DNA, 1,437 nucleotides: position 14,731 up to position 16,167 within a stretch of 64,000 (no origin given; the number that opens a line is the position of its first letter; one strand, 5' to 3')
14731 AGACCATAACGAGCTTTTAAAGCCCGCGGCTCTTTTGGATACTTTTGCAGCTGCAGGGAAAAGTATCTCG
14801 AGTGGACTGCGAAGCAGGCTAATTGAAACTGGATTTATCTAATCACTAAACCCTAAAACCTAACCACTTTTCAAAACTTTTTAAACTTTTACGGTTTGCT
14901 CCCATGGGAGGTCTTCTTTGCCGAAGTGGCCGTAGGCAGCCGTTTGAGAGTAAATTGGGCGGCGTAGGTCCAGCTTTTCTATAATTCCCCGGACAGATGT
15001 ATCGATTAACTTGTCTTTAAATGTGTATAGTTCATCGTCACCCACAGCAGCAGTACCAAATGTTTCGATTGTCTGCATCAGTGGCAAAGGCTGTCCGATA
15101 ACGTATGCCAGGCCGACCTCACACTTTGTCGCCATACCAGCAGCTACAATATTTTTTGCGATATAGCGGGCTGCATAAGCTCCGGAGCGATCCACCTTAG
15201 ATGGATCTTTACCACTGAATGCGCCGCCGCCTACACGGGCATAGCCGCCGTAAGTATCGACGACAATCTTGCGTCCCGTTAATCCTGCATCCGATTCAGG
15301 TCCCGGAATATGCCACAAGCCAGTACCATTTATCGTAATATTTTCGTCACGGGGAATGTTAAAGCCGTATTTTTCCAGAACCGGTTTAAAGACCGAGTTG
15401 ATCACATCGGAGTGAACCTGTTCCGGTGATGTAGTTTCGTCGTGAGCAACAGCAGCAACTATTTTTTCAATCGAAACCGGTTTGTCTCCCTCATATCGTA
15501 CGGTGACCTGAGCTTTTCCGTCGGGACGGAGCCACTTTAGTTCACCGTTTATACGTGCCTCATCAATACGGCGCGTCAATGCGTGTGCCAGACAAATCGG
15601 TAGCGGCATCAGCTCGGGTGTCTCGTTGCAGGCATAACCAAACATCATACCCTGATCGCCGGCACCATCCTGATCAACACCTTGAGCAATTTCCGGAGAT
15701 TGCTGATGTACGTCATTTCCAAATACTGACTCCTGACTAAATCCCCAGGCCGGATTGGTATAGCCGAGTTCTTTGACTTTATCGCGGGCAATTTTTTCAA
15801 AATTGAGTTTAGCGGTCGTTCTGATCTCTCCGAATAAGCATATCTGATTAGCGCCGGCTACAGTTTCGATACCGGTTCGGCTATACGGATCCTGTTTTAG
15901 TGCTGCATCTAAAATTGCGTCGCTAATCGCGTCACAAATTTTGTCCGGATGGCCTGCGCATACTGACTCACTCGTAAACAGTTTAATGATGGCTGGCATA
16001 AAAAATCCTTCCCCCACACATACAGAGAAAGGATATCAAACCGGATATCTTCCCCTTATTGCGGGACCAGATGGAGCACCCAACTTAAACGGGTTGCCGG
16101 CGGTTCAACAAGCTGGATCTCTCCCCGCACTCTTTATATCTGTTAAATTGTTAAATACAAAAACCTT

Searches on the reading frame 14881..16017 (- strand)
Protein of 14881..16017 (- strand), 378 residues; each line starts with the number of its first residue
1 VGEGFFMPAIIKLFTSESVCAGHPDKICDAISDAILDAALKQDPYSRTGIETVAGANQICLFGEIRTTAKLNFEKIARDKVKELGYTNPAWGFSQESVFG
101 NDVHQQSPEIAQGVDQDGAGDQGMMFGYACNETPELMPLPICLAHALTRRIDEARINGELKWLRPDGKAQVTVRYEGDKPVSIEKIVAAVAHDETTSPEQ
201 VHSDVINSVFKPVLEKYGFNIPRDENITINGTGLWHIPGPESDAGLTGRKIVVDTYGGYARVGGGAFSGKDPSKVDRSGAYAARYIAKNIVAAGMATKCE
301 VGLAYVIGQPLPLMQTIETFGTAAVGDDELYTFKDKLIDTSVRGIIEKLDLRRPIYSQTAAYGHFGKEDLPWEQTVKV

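Call 13: find_encoding_contigs(protein=window:14881-16017:-, flank=2000, max_places=4)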
Protein window:14881-16017:- (378 aa): no gene with exactly this product is on record in the collection.

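Call 59: find_homologous_proteins(query=window:14884-16017:-, max_evalue=1e-50)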
Query seq(378 aa) (378 aa): 8000 proteins with E <= 1e-50 among 8000 candidates; the best 120 are listed.
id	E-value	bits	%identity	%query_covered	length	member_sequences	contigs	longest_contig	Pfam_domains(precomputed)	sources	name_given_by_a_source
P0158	0.0e+0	1146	82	82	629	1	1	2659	PF00438.26,PF02772.22,PF02773.22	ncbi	-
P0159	1.7e-251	852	100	98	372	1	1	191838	PF00438.26,PF02772.22,PF02773.22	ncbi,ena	-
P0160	6.8e-229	778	91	98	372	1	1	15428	PF00438.26,PF02772.22,PF02773.22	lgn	-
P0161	2.8e-212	723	85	98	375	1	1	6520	PF00438.26,PF02772.22,PF02773.22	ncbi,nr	ncbi:MAG: metK [Candidatus Saccharibacteria bacterium]|nr:metK [Candidatus Saccharibacteria bacteriu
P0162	2.4e-211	720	85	97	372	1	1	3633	PF00438.26,PF02772.22,PF02773.22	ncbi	-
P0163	2.6e-211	720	82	99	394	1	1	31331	PF00438.26,PF02772.22,PF02773.22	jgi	jgi:S-adenosylmethionine synthetase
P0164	2.2e-210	717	84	97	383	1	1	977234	PF00438.26,PF02772.22,PF02773.22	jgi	jgi:S-adenosylmethionine synthetase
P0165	3.0e-210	716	84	97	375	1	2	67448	PF00438.26,PF02772.22,PF02773.22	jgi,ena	-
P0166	4.2e-210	716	83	98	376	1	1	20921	PF00438.26,PF02772.22,PF02773.22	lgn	-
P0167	4.9e-210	715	83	99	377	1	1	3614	PF00438.26,PF02772.22,PF02773.22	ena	-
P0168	5.3e-210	715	83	97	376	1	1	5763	PF00438.26,PF02772.22,PF02773.22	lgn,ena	-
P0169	1.1e-209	714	83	97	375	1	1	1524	PF00438.26,PF02772.22,PF02773.22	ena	-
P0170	1.3e-209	714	82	99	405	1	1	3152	PF00438.26,PF02772.22,PF02773.22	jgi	jgi:S-adenosylmethionine synthetase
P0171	1.9e-209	714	84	97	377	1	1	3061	PF00438.26,PF02772.22,PF02773.22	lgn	-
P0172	3.0e-209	713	84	97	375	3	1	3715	PF00438.26,PF02772.22,PF02773.22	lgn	-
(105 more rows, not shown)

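Call 71: find_encoding_contigs(protein=P0160, flank=10000, max_places=3)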
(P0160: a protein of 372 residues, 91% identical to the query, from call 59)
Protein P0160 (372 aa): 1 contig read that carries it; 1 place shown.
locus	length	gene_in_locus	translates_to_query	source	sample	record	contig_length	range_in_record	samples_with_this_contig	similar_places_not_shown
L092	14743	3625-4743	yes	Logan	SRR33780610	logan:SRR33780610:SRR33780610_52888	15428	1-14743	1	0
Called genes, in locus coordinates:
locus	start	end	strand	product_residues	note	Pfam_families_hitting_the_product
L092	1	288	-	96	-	?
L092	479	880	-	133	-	-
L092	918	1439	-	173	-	PF13302:Acetyltransf_3 (weak), PF00583:Acetyltransf_1, PF13673:Acetyltransf_10, PF13508:Acetyltransf_7, PF08445:FR47 (weak)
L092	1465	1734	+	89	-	PF00708:Acylphosphatase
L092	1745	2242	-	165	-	-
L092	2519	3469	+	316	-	PF14378:PAP2_3, PF01569:PAP2 (weak), PF14360:PAP2_C (weak)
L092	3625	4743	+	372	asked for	PF00438:S-AdoMet_synt_N, PF02772:S-AdoMet_synt_M, PF02773:S-AdoMet_synt_C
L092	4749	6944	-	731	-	PF00982:Glyco_transf_20, PF08282:Hydrolase_3 (faint), PF02358:Trehalose_PPase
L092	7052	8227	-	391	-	PF05496:RuvB_N, PF00158:Sigma54_activat (faint), PF13191:AAA_16 (faint), PF00004:AAA, PF07728:AAA_5, PF13173:AAA_14 (weak), PF16193:AAA_assoc_2, PF12002:MgsA_C, +1 more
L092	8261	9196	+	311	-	PF01544:CorA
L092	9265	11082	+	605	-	PF00009:GTP_EFTU, PF01926:MMR_HSR1 (faint), PF03144:GTP_EFTU_D2, PF22042:EF-G_D2 (weak), PF00679:EFG_C, PF21018:BipA_C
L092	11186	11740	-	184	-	PF01864:CarS-like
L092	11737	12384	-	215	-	-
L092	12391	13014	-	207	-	PF01066:CDP-OH_P_transf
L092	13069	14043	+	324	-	PF00781:DAGK_cat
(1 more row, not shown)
